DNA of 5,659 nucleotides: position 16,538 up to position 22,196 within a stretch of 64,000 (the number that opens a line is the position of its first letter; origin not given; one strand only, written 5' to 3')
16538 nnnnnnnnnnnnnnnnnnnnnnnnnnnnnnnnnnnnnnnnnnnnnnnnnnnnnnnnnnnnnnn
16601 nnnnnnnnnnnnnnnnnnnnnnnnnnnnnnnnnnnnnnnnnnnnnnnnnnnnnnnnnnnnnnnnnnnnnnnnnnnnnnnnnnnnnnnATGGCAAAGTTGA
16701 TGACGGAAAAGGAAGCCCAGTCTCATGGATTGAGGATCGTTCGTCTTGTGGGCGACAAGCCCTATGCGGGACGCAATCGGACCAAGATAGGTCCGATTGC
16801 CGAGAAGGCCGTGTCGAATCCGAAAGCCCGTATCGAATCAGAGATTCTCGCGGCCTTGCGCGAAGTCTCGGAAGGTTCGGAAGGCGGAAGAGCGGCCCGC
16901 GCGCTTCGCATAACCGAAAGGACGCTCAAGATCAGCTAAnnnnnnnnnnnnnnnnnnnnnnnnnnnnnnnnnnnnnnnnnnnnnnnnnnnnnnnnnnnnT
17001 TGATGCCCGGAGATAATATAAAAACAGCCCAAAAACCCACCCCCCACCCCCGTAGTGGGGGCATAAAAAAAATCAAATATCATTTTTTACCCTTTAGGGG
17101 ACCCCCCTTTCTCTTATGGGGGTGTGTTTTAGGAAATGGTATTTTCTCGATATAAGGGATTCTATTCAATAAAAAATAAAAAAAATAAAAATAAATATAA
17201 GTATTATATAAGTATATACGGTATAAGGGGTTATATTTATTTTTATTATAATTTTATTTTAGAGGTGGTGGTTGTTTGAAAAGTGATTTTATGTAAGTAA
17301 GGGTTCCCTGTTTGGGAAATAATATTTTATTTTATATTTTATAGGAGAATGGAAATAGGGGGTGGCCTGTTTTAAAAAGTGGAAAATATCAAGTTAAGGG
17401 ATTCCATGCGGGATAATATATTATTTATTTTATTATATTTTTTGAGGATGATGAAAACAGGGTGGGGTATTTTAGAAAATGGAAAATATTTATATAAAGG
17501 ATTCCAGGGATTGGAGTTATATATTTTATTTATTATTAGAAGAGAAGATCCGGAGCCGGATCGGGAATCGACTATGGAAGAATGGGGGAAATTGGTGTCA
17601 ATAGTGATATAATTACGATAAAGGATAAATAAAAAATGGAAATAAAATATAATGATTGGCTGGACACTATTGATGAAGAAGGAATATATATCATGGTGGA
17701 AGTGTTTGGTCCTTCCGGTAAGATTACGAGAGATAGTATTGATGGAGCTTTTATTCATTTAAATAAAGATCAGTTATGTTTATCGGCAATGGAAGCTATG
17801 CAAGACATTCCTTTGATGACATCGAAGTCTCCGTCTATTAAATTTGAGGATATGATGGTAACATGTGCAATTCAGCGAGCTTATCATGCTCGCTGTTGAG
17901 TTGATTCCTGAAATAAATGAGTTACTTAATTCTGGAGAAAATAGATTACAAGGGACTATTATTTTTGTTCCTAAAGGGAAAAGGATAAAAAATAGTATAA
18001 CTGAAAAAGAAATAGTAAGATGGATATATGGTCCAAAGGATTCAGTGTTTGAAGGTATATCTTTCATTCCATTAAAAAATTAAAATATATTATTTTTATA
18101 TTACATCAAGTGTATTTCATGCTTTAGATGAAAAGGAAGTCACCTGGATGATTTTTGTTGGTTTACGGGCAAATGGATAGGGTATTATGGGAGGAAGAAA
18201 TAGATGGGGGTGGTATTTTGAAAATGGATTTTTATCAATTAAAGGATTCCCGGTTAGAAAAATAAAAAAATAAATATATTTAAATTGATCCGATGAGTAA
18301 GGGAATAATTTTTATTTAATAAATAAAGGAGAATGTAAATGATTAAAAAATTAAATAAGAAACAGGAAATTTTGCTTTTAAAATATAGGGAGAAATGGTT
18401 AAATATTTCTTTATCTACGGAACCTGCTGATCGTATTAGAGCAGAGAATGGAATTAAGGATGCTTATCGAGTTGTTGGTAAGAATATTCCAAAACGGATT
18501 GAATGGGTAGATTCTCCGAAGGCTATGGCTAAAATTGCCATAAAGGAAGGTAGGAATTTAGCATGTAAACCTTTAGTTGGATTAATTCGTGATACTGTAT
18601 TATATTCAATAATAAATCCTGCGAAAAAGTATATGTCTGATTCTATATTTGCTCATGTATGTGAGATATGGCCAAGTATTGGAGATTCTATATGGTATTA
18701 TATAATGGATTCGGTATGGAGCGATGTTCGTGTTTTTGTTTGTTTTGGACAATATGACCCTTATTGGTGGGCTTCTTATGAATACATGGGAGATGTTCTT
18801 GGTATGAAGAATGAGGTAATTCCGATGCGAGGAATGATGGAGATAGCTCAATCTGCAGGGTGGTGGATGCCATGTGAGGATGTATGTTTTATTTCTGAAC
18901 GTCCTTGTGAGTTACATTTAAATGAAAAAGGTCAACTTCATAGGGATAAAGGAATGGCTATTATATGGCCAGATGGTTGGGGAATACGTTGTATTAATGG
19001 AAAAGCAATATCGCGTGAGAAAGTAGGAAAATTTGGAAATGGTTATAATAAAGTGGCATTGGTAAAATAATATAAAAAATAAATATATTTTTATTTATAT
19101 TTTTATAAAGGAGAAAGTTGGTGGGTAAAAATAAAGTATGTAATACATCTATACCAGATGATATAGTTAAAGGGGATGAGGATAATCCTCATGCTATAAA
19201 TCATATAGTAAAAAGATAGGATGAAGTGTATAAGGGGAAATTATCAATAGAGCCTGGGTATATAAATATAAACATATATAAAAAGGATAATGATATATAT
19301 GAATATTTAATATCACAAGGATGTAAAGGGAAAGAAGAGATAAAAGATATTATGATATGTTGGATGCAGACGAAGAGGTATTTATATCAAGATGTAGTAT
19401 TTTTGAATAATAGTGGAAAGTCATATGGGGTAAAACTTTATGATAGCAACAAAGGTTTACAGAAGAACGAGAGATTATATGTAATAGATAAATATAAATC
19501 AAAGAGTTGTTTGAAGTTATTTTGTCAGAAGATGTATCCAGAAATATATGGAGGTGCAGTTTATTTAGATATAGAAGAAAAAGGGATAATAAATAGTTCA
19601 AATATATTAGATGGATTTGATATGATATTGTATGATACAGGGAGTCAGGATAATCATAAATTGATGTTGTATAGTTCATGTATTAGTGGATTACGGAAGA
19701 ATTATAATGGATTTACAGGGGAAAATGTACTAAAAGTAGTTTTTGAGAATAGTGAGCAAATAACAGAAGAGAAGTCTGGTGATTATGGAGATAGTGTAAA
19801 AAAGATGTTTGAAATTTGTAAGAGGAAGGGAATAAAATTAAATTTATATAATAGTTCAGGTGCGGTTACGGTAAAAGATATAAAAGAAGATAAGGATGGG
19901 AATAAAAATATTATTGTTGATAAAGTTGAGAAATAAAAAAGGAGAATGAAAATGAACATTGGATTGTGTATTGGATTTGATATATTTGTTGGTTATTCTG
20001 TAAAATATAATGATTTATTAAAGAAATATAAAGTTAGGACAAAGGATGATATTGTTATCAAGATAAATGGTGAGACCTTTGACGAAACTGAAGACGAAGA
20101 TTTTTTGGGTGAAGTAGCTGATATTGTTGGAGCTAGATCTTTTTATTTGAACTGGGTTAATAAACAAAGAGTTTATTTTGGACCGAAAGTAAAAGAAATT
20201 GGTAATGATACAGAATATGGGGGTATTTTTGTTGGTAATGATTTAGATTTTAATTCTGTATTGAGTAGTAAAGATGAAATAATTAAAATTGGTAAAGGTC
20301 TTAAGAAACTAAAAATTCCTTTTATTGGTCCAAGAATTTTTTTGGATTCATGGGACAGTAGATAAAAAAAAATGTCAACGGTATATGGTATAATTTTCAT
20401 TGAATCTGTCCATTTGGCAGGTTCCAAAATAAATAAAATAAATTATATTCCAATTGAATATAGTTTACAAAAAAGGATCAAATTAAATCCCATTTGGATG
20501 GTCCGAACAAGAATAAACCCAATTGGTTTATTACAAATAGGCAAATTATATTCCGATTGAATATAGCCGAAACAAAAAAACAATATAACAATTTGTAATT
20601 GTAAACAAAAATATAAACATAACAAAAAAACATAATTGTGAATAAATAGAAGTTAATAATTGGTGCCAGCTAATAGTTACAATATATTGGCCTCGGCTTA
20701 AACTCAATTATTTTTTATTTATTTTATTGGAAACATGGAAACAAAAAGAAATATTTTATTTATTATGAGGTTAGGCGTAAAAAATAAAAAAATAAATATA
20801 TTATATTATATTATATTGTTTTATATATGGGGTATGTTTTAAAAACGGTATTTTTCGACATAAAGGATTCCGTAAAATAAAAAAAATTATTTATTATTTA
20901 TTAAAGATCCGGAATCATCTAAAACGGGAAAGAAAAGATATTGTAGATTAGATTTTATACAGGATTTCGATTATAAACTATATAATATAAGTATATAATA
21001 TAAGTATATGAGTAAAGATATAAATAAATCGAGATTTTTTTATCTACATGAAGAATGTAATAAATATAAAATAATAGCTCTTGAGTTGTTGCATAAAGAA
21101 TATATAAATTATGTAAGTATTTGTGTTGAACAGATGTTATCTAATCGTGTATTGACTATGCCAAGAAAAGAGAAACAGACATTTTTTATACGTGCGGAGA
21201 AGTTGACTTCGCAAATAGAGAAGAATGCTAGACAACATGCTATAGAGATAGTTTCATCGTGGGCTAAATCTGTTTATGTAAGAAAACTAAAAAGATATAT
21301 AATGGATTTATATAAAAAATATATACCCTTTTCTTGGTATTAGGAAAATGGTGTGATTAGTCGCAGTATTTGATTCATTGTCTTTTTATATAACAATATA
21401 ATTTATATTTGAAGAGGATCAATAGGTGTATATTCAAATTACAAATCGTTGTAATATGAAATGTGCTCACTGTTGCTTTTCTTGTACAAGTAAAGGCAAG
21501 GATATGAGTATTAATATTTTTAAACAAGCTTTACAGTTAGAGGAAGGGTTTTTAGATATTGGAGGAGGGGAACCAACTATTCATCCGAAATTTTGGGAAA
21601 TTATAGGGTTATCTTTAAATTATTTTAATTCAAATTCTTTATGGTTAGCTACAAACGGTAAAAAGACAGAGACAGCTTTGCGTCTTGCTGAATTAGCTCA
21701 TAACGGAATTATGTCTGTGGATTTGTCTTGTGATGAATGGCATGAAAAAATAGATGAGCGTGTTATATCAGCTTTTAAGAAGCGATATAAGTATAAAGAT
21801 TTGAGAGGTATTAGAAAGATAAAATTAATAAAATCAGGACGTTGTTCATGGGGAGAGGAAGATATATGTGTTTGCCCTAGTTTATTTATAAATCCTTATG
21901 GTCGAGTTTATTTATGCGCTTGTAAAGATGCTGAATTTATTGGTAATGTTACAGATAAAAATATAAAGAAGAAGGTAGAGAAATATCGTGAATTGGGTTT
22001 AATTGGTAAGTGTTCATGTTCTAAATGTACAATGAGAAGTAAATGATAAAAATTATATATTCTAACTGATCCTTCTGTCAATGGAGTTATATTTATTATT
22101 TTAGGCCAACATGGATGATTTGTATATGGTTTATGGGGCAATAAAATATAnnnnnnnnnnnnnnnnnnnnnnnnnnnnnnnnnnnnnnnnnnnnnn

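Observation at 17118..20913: Second intergenic repeat family: ~46-nt degenerate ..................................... units, four in tandem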

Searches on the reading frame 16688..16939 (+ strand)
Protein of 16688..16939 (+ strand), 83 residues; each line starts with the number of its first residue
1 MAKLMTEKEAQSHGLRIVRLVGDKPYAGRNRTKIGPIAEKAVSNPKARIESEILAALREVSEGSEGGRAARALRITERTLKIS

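Call 19: search_protein_families(library=phrogs, proteins=[window:16688-16939:+], max_evalue=0.01)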
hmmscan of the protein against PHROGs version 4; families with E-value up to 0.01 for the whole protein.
window:16688-16939:+ (83 aa): 0 families

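Call 31: search_protein_families(library=pfam, proteins=[window:16688-16939:+], max_evalue=0.1)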
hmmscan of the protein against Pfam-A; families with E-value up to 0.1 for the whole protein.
window:16688-16939:+ (83 aa): 0 families

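Call 50: list_cluster_members(proteins=[window:16688-16939:+, window:17636-17899:+, window:17865-18083:+, window:18339-19070:+, window:19226-19936:+, window:19952-20365:+, window:21008-21343:+, window:21426-22046:+, window:16201-16545:+, window:15591-16034:+])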
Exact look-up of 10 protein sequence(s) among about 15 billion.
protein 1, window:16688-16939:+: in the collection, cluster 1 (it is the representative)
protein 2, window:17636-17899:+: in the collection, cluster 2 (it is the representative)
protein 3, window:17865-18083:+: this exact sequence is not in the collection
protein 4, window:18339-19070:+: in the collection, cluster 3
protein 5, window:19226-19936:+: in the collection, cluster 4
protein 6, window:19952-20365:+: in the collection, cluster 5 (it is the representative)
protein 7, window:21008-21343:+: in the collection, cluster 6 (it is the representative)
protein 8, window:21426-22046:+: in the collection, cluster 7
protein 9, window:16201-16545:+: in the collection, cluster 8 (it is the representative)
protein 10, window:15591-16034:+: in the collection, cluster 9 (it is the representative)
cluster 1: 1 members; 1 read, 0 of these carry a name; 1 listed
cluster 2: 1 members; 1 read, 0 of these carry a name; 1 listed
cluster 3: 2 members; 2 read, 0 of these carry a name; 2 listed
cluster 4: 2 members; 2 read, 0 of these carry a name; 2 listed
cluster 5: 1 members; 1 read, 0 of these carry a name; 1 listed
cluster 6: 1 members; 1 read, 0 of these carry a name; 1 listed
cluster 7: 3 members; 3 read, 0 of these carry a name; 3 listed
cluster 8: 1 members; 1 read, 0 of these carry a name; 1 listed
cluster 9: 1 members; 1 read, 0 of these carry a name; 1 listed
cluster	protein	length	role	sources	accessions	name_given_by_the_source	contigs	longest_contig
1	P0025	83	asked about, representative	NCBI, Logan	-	-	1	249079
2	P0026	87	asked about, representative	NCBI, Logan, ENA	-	-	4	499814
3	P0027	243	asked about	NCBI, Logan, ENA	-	-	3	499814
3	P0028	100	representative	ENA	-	-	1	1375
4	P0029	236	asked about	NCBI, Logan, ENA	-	-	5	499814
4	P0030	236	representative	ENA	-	-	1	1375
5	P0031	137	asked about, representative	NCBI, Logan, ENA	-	-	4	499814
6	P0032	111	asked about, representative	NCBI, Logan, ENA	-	-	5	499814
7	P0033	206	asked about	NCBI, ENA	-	-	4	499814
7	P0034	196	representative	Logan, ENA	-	-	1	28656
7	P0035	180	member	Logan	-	-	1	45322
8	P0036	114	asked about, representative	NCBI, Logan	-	-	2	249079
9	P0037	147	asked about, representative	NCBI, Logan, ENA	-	-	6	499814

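Call 51: find_encoding_contigs(protein=P0026, flank=6000, max_places=6)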
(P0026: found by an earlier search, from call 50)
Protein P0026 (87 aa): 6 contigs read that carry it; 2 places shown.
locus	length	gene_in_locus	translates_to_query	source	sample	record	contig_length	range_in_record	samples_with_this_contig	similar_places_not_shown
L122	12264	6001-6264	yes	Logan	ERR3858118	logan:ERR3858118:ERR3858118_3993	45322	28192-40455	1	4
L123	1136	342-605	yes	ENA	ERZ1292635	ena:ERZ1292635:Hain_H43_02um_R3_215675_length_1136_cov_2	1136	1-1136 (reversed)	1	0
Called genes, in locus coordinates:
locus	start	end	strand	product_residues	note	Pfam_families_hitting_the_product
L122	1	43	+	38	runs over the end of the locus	-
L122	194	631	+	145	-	-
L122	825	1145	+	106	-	-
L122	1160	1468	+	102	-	-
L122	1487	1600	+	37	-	-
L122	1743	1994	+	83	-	-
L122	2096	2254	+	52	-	-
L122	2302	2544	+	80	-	-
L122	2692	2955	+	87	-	-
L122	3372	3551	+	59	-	-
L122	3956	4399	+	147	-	-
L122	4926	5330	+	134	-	-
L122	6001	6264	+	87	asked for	-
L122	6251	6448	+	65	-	-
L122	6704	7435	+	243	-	PF20530:DUF6745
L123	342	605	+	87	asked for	-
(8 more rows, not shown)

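Call 60: search_solved_structures(query=window:16688-16939:+, max_evalue=10, show_alignments=2)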
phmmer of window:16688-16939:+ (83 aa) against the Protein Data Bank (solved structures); distinct sequences matched with E-value up to 10: 1.
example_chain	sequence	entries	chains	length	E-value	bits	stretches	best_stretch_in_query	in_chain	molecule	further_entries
6ek7_A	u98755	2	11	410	1.3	12.8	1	9-67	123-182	YaxA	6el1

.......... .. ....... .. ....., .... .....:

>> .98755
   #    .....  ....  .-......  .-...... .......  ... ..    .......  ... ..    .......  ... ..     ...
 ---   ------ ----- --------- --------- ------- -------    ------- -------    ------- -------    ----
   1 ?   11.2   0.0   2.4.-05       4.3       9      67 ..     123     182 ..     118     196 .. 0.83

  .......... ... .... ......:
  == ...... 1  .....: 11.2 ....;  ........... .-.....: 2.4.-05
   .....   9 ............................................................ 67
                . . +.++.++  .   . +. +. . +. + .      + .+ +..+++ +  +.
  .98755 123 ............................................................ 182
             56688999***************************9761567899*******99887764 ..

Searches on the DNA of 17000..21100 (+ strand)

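Call 5: search_dna_similar(query=window:17000-21100:+, collection=phages, mode=distant, max_rows=20)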
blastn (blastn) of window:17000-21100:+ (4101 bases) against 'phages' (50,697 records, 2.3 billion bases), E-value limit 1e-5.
No match.

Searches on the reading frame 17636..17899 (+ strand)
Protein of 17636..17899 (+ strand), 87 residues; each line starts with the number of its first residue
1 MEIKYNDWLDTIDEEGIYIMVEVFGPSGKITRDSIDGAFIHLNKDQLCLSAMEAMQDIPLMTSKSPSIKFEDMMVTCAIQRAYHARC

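Call 19: search_protein_families(library=phrogs, proteins=[window:17636-17899:+], max_evalue=0.01)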
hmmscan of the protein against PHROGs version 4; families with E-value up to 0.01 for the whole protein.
window:17636-17899:+ (87 aa): 0 families

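Call 31: search_protein_families(library=pfam, proteins=[window:17636-17899:+], max_evalue=0.1)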
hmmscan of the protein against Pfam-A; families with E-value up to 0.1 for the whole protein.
window:17636-17899:+ (87 aa): 0 families

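Call 61: search_solved_structures(query=window:17636-17899:+, max_evalue=10)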
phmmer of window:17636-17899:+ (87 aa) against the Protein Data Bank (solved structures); distinct sequences matched with E-value up to 10: 1.
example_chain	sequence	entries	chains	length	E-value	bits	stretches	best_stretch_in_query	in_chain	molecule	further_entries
6ain_A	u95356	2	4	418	1.9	11.9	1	2-31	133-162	PnpA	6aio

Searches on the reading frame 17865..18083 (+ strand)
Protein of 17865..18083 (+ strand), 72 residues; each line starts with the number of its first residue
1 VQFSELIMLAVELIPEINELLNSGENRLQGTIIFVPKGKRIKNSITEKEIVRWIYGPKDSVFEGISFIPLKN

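Call 19: search_protein_families(library=phrogs, proteins=[window:17865-18083:+], max_evalue=0.01)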
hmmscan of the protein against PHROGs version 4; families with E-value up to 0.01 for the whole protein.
window:17865-18083:+ (72 aa): 0 families

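Call 31: search_protein_families(library=pfam, proteins=[window:17865-18083:+], max_evalue=0.1)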
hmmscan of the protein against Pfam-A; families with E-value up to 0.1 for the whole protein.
window:17865-18083:+ (72 aa): 1 family
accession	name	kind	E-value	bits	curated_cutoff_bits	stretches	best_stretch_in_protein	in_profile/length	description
PF06249.18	EutQ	-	0.08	13.1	21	1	29-55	119-143/152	Ethanolamine utilisation protein EutQ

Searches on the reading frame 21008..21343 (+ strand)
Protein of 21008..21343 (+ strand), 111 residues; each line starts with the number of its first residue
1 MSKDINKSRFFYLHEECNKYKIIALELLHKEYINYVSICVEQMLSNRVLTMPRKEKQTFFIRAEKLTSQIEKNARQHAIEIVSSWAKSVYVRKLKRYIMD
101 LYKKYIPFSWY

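Call 19: search_protein_families(library=phrogs, proteins=[window:21008-21343:+], max_evalue=0.01)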
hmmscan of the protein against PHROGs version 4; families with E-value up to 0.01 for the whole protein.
window:21008-21343:+ (111 aa): 0 families

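Call 31: search_protein_families(library=pfam, proteins=[window:21008-21343:+], max_evalue=0.1)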
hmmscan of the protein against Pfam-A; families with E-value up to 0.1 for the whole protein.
window:21008-21343:+ (111 aa): 0 families

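Call 62: search_solved_structures(query=window:21008-21343:+, max_evalue=10)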
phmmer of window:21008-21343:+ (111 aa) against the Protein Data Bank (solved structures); distinct sequences matched with E-value up to 10: 1.
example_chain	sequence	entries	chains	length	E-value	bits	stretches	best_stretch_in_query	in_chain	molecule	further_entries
4wzn_A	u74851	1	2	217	1.2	12.7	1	9-60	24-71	Genome polyprotein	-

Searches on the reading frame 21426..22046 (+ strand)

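Call 19: search_protein_families(library=phrogs, proteins=[window:21426-22046:+], max_evalue=0.01)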
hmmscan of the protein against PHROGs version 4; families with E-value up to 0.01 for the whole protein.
window:21426-22046:+ (206 aa): 7 families
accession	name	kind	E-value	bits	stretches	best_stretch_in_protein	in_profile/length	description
phrog_13987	-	other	6.5e-08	33.2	1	3-82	19-105/274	radical SAM domain-containing protein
phrog_16999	-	other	3.5e-06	27.8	1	3-59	15-75/288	Fe-S oxidoreductase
phrog_15140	-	other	0.00013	22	1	5-94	93-189/366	radical SAM domain-containing protein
phrog_1802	-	other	0.00083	19.3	1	2-81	47-141/556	radical SAM domain-containing protein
phrog_31524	-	unknown function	0.00099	19.7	1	3-81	7-82/190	-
phrog_27238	-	other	0.001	19.3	1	7-123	31-148/338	radical SAM domain-containing protein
phrog_27668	-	unknown function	0.0063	16.8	0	3-51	10-63/335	-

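Call 31: search_protein_families(library=pfam, proteins=[window:21426-22046:+], max_evalue=0.1)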
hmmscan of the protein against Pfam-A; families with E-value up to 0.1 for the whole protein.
window:21426-22046:+ (206 aa): 2 families
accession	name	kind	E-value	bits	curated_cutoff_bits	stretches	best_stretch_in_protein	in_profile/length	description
PF04055.27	Radical_SAM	-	1.3e-08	35.6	29.5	1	3-126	1-129/166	Radical SAM superfamily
PF13186.11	SPASM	-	0.018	15.8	21.5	1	152-201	7-66/67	Iron-sulfur cluster-binding domain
